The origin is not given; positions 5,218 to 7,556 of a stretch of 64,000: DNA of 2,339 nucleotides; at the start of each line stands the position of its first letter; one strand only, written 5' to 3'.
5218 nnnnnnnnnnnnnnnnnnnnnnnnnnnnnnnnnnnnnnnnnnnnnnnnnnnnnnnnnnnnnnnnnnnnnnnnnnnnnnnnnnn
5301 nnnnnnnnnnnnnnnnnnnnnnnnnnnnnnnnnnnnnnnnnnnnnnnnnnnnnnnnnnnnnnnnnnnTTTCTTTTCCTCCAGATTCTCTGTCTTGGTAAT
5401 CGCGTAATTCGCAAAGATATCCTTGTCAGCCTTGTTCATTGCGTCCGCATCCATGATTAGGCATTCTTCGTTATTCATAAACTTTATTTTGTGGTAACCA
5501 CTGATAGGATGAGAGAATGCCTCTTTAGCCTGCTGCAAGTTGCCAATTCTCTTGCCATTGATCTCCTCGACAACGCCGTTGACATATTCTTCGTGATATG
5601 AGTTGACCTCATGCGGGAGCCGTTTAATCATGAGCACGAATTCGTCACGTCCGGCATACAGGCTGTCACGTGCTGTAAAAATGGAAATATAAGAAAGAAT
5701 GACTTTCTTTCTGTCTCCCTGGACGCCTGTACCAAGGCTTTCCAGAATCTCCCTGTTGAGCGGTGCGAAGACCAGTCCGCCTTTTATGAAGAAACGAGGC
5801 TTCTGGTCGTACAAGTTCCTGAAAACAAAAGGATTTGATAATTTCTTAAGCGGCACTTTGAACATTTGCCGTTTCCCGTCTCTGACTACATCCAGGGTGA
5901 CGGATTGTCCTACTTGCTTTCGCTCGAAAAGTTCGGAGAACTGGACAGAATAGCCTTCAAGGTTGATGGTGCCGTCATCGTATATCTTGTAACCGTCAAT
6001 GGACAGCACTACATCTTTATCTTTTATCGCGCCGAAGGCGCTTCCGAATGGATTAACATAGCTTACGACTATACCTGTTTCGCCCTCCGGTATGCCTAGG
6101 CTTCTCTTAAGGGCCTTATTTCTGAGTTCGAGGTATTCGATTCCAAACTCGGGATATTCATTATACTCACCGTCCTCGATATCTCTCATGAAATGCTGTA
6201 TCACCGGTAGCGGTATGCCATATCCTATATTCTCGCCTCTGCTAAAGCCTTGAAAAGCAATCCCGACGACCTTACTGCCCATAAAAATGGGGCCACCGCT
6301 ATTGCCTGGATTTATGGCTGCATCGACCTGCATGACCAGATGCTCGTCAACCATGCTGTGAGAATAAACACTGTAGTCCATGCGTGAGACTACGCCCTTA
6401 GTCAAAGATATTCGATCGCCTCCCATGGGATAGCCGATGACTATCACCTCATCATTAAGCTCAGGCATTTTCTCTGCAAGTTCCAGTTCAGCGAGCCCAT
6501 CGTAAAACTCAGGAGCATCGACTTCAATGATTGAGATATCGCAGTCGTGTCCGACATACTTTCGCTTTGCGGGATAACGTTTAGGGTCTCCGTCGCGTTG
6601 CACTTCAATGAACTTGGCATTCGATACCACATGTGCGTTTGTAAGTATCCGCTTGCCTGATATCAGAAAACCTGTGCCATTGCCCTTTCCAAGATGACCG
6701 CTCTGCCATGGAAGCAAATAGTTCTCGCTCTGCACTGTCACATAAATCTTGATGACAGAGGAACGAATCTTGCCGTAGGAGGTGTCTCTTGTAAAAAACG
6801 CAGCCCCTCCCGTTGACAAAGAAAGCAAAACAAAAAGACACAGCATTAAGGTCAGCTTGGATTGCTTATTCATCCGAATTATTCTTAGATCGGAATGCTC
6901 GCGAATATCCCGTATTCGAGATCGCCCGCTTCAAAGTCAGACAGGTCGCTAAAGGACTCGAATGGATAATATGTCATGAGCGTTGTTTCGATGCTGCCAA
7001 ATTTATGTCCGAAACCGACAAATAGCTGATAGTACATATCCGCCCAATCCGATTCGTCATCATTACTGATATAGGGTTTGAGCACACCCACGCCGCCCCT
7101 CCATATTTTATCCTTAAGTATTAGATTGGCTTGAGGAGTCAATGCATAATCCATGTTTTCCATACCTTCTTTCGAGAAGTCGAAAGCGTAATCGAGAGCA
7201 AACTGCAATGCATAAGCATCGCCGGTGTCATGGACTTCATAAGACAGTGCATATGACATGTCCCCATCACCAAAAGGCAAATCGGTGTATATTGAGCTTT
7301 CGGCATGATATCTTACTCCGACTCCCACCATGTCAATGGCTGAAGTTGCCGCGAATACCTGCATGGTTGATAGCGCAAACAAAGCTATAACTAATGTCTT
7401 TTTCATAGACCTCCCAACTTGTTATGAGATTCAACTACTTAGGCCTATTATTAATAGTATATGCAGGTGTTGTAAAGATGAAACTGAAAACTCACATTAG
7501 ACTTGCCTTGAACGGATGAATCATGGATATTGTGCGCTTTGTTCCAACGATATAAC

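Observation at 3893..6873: Tandem S1C protease pair in which the downstream copy has lost His, Asp and Ser of the catalytic triad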

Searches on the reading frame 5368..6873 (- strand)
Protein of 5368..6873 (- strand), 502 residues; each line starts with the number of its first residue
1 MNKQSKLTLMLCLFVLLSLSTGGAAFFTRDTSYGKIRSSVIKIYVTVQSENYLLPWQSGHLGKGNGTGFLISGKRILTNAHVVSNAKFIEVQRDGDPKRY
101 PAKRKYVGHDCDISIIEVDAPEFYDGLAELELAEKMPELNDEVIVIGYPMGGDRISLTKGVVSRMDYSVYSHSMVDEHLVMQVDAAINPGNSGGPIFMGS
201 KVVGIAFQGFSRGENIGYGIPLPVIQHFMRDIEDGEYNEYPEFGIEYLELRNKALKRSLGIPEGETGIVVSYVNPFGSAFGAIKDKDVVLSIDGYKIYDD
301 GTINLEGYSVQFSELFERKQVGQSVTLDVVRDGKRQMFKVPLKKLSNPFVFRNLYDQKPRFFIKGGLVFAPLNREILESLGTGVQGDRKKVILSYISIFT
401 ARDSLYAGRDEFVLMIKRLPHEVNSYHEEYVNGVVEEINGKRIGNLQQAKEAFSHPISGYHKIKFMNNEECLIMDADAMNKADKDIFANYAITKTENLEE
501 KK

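Call 4: search_protein_families(library=pfam, proteins=[window:5368-6873:-], max_evalue=0.1)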
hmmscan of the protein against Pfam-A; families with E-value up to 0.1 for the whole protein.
window:5368-6873:- (502 aa): 5 families
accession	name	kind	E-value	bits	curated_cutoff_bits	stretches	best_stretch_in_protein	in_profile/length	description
PF13365.12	Trypsin_2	-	1.9e-24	87.5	27.6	1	66-205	1-144/144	Trypsin-like peptidase domain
PF17815.7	PDZ_3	-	2.3e-21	76.5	22.8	1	353-494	4-140/145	PDZ domain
PF00089.32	Trypsin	-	2.3e-19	70.5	20.6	1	48-224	6-213/220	Trypsin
PF13180.12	PDZ_2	-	1.3e-07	32.2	27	1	262-342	12-80/80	PDZ domain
PF00595.29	PDZ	-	0.014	16.2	23.2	1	265-297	24-57/81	PDZ domain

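Call 8: search_solved_structures(query=window:5368-6873:-, max_evalue=0.001, show_alignments=1)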
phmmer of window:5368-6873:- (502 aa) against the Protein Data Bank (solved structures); distinct sequences matched with E-value up to 0.001: 104 (the best 60 are shown).
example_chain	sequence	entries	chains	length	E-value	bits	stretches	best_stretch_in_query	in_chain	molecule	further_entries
5ilb_A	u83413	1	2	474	7.3e-77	262.4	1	38-493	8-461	Protease Do-like 2, chloroplastic,Protease Do-like 9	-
4fln_A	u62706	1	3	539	8.9e-74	252.2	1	37-494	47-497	Protease Do-like 2, chloroplastic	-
5il9_A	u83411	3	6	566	1.1e-73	251.9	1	38-493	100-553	Protease Do-like 9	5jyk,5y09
5ila_A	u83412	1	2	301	1.1e-47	166.2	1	38-234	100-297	Protease Do-like 9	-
8k2y_A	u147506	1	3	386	1.4e-21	80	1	64-345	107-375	serine endoprotease DegP-like protein MucD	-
22kg_A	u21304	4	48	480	5.2e-21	78.2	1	64-342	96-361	Probable periplasmic serine endoprotease DegP-like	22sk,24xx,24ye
5b6l_A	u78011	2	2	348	1.2e-20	77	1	63-350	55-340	Putative serine protease HhoA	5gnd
5t63_A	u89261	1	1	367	2.4e-20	76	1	63-348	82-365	Putative serine protease HhoA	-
5t69_A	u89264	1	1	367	6.2e-20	74.6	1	63-348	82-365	Putative serine protease HhoA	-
2zle_A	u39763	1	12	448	1.8e-18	69.8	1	66-346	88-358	Protease do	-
3mh5_A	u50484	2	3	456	1.9e-18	69.8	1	66-346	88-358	Protease do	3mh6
8f0a_A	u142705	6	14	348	3.9e-18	68.7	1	66-343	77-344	Periplasmic serine endoprotease DegP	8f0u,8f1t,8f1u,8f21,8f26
6jjk_A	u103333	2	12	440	4.2e-18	68.6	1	66-346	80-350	Periplasmic serine endoprotease DegP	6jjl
1ky9_A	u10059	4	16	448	4.4e-18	68.5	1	66-346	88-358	PROTEASE DO | Periplasmic serine endoprotease DegP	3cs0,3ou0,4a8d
3mh4_A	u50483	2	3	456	4.7e-18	68.5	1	66-346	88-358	Protease do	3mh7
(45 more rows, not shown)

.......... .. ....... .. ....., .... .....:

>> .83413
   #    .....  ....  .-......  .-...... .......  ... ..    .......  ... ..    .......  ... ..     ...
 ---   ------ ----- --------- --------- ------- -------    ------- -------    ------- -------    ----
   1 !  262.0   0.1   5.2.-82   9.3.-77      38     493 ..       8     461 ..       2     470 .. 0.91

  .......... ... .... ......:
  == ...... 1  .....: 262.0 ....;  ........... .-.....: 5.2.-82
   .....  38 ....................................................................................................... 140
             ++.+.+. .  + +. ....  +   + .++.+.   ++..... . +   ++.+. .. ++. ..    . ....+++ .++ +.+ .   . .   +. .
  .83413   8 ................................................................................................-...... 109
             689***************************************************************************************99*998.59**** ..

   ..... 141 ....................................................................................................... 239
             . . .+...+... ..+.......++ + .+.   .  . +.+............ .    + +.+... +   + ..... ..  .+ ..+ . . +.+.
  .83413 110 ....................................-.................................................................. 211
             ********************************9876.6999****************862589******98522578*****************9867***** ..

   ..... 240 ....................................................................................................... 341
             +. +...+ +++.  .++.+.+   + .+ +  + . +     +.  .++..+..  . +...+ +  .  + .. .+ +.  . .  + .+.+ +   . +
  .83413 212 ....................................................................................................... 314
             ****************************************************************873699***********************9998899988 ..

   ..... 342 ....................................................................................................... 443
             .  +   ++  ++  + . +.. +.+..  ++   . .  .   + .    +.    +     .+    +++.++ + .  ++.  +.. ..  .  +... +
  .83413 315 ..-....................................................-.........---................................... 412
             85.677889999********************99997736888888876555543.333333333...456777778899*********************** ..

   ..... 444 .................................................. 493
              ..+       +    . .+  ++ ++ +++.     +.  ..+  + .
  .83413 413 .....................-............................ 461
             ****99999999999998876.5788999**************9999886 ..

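Call 38: search_protein_families(library=ncbifam, proteins=[window:5368-6873:-], max_evalue=0.01)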
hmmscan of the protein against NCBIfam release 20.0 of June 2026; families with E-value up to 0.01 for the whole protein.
window:5368-6873:- (502 aa): 13 families
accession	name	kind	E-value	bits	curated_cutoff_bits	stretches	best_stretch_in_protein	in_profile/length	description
TIGR02037.1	degP_htrA_DO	subfamily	7.3e-37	127.3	416.2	1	62-344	58-329/434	Do family serine endopeptidase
NF041521.1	HhoA_HhoB_HtrA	equivalog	5.8e-32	111.3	450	1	59-345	52-334/335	HhoA/HhoB/HtrA family serine endopeptidase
NF047968.1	SerProtHtrA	equivalog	5.2e-30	105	470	1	36-340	62-355/357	serine protease HtrA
NF033740.0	MarP_fam_protase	equivalog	2.2e-22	79.6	250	1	65-230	212-375/390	MarP family serine protease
NF053637.1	SerProtHtrAspr2045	equivalog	8.4e-21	74.3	650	1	76-345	119-389/394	serine protease HtrA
NF008189.1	PRK10942.1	equivalog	2.6e-19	69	720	1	66-346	115-385/477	serine endoprotease DegP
TIGR02038.1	protease_degS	equivalog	5.4e-18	65.3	422.95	1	39-340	57-344/351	outer membrane-stress sensor serine endopeptidase DegS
NF007526.1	PRK10139.1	equivalog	9.1e-18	64.2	756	1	63-344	90-361/456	serine endoprotease DegQ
NF040960.1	MamE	equivalog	1.1e-16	60.6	800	1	66-231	124-292/659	magnetosome formation protease MamE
NF050055.1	SerProtHtrAMycob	equivalog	3.9e-15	55.7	800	1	64-340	227-496/502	serine protease HtrA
NF008147.1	PRK10898.1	equivalog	1.1e-13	51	408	1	64-340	78-345/352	outer membrane-stress sensor serine endopeptidase DegS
NF041199.1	trx7_PDZ_seleno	equivalog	3.1e-05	23.1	300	1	253-341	304-389/390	Trx7/PDZ domain-containing (seleno)protein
NF041810.1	Avs1b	equivalog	0.0098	13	1500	0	64-164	18-122/1931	AVAST type 1 anti-phage system protease Avs1b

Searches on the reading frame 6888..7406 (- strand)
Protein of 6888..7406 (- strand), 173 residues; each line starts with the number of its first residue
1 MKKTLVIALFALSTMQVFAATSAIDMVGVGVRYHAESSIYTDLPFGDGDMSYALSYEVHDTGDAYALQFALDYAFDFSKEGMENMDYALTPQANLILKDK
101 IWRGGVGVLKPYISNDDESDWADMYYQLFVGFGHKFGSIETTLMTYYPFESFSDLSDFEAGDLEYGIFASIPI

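Call 4: search_protein_families(library=pfam, proteins=[window:6888-7406:-], max_evalue=0.1)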
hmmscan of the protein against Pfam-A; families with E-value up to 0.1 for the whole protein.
window:6888-7406:- (173 aa): 0 families

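Call 38: search_protein_families(library=ncbifam, proteins=[window:6888-7406:-], max_evalue=0.01)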
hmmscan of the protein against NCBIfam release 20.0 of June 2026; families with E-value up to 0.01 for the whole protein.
window:6888-7406:- (173 aa): 0 families
